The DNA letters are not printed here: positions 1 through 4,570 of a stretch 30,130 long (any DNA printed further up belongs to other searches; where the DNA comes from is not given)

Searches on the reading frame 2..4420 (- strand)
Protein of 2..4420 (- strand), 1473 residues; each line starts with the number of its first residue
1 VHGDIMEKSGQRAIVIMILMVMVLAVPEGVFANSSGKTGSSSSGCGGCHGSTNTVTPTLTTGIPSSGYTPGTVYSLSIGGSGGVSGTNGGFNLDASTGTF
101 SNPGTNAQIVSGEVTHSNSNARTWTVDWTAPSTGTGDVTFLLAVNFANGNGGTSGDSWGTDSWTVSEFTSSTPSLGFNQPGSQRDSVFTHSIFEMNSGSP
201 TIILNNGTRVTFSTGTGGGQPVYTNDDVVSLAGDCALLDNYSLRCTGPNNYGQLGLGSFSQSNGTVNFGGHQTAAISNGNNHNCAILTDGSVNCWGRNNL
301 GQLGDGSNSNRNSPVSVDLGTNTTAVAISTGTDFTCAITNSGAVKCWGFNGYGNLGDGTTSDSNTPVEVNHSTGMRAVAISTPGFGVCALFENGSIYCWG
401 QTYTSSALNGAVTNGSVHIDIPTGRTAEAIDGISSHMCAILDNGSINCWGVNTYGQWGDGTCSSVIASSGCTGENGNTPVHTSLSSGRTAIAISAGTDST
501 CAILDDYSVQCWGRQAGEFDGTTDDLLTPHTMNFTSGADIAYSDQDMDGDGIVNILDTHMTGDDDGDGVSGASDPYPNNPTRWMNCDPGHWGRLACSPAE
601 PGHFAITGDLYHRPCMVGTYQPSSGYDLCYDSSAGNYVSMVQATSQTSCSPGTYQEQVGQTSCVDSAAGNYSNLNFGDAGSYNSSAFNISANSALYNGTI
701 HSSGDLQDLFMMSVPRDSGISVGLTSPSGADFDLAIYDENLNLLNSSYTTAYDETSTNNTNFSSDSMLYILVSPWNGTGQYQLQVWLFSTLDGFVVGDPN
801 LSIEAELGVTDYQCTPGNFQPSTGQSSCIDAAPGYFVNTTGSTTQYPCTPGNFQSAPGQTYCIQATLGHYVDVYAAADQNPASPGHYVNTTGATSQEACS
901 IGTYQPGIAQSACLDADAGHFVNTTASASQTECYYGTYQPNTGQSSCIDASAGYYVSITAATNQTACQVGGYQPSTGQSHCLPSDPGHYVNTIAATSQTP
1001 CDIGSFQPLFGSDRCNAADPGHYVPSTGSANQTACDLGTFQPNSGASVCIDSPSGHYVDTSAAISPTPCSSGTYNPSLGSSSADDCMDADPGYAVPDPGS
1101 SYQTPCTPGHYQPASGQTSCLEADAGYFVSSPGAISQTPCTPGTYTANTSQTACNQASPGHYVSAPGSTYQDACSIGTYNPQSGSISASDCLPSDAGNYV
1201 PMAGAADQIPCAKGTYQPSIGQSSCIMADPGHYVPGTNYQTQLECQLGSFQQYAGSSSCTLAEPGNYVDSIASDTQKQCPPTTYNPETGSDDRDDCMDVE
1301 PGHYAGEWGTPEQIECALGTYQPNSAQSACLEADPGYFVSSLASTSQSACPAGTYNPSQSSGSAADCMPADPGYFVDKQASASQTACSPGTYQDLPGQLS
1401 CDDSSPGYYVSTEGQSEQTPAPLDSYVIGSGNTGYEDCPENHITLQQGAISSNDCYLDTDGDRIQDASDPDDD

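Call 8: search_protein_families(library=pfam, proteins=[window:2-4420:-], max_evalue=0.001)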
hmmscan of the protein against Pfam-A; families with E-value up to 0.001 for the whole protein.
window:2-4420:- (1473 aa): 4 families
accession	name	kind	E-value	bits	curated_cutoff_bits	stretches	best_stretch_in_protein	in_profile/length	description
PF07699.19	Ephrin_rec_like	-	1.3e-43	147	23.1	2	1021-1069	1-48/48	Tyrosine-protein kinase ephrin type A/B receptor-like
PF25390.1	WD40_RLD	-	6.5e-38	131.4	150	1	244-519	3-278/363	RCC1-like domain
PF13540.12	RCC1_2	-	2.6e-28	97.5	22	3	276-302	4-30/30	Regulator of chromosome condensation (RCC1) repeat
PF00415.24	RCC1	-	3.2e-21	76.1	21.7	3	289-338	1-50/50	Regulator of chromosome condensation (RCC1) repeat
